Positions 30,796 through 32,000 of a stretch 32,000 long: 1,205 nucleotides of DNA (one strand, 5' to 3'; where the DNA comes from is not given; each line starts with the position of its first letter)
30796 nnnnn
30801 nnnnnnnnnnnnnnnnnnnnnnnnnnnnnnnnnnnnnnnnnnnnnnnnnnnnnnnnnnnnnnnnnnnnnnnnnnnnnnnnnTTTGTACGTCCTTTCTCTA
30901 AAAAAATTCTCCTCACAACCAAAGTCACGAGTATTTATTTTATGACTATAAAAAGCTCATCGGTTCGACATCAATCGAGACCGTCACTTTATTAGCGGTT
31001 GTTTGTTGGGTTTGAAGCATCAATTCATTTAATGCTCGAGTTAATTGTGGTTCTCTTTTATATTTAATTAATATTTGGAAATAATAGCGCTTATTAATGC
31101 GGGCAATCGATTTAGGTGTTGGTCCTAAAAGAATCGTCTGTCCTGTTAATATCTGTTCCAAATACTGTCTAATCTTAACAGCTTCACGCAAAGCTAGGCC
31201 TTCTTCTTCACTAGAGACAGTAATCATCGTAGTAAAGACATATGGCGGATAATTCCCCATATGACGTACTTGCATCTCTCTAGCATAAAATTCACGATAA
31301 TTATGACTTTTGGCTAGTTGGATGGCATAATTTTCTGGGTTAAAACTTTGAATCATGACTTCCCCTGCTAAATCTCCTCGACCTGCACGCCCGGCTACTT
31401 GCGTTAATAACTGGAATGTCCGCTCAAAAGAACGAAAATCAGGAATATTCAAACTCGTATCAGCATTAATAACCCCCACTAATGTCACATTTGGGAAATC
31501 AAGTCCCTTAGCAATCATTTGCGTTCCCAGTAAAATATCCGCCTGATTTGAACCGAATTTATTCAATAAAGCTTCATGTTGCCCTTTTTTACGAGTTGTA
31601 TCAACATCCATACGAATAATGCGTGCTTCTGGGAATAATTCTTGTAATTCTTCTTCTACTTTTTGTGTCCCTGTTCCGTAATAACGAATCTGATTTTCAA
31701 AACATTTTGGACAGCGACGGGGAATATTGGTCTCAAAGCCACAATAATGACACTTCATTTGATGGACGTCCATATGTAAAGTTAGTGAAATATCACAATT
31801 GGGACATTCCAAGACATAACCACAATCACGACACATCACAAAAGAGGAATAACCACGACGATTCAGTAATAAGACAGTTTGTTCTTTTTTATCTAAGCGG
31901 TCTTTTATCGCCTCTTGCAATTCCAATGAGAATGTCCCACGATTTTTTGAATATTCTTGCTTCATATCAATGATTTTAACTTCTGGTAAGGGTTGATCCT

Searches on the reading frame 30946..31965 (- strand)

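Call 8: search_protein_families(library=pfam, proteins=[window:30946-31965:-], max_evalue=0.01)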
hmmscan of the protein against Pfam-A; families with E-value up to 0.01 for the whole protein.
window:30946-31965:- (339 aa): 3 families
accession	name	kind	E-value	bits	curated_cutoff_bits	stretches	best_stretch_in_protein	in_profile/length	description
PF18074.6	PriA_C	-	2.7e-23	83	26.9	1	241-335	1-95/95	Primosomal protein N C-terminal domain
PF18319.7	Zn_ribbon_PriA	-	5.7e-11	42.6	26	1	54-78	1-25/27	PriA DNA helicase Cys-rich region (CRR) domain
PF00271.37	Helicase_C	-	2.2e-10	41.2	23.5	1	96-196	21-108/110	Helicase conserved C-terminal domain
